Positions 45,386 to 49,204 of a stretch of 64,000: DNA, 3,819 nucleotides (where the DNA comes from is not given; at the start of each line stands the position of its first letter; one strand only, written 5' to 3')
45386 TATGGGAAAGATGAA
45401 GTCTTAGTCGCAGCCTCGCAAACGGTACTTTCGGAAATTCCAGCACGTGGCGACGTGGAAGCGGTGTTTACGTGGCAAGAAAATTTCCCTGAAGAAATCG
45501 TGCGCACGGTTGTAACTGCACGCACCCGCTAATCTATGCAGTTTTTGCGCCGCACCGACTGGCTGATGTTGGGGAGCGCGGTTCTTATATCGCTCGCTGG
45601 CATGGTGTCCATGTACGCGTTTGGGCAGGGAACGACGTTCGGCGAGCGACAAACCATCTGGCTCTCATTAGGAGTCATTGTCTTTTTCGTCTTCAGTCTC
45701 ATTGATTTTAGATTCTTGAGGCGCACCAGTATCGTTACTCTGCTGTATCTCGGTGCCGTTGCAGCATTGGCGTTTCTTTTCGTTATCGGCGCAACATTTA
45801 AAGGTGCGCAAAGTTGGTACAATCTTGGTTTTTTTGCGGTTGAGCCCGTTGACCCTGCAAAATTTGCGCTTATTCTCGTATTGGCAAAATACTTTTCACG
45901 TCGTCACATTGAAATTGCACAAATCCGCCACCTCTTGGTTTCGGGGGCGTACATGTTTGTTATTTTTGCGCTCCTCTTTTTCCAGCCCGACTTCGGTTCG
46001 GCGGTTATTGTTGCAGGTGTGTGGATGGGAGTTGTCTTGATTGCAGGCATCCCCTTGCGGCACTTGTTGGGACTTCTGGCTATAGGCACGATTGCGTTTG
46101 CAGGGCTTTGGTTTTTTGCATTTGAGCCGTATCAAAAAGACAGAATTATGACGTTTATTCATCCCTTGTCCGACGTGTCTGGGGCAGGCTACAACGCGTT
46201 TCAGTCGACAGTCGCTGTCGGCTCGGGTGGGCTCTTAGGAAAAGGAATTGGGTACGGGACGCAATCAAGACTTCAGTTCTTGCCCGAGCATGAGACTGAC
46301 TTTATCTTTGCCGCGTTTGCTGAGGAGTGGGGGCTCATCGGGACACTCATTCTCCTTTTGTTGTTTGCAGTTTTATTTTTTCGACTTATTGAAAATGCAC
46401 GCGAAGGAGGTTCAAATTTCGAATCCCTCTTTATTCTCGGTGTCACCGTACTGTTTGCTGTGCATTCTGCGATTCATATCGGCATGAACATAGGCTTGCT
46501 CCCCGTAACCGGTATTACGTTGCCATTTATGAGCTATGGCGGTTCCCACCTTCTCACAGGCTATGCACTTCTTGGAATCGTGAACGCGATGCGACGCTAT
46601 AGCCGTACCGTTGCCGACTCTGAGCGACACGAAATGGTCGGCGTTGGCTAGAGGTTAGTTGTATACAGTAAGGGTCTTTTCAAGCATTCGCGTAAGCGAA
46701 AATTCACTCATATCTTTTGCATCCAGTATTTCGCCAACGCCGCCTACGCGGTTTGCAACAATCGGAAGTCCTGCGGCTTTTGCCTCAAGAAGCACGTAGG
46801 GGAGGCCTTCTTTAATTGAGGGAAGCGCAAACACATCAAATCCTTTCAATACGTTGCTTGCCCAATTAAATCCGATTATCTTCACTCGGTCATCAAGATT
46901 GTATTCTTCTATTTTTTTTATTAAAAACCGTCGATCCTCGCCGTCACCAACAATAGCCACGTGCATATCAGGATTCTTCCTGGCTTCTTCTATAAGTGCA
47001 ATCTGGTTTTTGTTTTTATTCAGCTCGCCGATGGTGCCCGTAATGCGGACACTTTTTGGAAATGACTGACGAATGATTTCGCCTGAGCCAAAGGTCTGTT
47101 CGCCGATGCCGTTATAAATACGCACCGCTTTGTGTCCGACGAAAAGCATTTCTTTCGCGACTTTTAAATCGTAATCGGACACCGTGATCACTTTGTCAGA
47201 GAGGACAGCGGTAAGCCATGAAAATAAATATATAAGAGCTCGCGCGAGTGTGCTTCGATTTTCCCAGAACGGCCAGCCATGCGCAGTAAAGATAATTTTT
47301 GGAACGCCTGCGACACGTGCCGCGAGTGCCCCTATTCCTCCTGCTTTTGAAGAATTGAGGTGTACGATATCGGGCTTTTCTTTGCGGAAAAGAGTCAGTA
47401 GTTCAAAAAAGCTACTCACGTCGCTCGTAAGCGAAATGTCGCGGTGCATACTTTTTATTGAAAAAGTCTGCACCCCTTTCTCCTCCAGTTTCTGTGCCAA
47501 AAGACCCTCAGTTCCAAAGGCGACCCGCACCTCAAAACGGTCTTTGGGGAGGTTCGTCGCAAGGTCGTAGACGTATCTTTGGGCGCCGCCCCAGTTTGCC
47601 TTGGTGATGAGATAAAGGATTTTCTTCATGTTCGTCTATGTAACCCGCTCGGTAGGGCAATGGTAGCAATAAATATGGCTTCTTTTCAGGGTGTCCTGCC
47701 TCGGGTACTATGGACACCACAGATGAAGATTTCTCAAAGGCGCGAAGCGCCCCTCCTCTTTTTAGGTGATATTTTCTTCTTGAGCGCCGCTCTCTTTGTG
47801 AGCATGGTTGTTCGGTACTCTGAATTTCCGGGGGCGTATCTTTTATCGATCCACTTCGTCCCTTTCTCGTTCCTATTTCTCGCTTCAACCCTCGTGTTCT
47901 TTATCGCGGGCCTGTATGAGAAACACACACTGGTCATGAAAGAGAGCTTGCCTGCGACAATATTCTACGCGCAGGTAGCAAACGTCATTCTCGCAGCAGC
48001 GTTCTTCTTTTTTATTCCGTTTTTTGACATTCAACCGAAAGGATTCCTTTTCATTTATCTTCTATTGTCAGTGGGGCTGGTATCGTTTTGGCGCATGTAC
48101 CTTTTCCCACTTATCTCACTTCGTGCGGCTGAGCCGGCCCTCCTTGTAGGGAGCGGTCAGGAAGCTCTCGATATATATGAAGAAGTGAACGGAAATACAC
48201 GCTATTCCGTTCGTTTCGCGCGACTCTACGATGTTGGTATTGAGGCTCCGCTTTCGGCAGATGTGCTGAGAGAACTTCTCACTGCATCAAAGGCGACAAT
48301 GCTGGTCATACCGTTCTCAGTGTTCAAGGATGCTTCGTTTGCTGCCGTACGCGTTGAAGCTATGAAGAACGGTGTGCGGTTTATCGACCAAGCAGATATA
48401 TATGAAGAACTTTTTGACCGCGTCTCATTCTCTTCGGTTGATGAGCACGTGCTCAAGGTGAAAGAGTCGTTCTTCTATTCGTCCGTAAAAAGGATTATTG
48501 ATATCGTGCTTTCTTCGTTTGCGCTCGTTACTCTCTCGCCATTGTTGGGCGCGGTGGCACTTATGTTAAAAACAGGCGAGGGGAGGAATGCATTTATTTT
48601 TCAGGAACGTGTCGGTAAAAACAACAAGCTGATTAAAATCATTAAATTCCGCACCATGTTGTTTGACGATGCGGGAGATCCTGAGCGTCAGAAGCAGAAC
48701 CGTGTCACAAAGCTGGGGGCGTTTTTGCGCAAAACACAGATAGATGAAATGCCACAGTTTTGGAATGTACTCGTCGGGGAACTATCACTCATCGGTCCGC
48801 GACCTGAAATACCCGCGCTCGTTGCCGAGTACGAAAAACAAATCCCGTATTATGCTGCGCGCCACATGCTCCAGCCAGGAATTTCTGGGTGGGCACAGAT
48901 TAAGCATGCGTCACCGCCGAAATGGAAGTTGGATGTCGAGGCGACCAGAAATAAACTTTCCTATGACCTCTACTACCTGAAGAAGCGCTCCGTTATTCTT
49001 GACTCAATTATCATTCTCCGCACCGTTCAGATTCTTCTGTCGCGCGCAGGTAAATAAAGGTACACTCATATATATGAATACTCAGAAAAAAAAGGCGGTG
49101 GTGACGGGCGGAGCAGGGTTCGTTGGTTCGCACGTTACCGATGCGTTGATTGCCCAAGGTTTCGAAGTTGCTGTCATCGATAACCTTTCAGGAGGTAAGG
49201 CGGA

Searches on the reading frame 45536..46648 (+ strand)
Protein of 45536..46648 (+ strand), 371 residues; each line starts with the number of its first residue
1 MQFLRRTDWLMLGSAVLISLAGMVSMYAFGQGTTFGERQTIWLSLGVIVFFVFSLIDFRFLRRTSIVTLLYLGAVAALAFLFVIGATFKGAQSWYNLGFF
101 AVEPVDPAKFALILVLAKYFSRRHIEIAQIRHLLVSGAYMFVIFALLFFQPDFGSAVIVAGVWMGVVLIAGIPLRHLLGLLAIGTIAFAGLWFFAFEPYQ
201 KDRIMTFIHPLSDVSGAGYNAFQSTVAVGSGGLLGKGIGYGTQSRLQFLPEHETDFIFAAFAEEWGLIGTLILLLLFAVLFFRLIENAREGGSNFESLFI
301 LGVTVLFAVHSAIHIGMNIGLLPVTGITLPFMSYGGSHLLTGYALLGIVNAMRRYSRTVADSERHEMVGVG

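Call 63: search_protein_families(library=pfam, proteins=[window:45536-46648:+], max_evalue=0.0001)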
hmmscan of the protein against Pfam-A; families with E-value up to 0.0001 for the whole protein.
window:45536-46648:+ (371 aa): 1 family
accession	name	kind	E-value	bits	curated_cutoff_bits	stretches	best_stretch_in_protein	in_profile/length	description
PF01098.24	FTSW_RODA_SPOVE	-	5.6e-92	308.9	26.4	1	10-357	12-355/356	Cell cycle protein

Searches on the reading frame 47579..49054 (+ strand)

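Call 63: search_protein_families(library=pfam, proteins=[window:47579-49054:+], max_evalue=0.0001)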
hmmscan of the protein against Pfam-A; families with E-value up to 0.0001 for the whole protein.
window:47579-49054:+ (492 aa): 1 family
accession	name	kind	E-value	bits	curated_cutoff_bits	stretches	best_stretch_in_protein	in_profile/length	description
PF02397.22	Bac_transf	-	4.9e-55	186.3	27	1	304-487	1-178/179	Bacterial sugar transferase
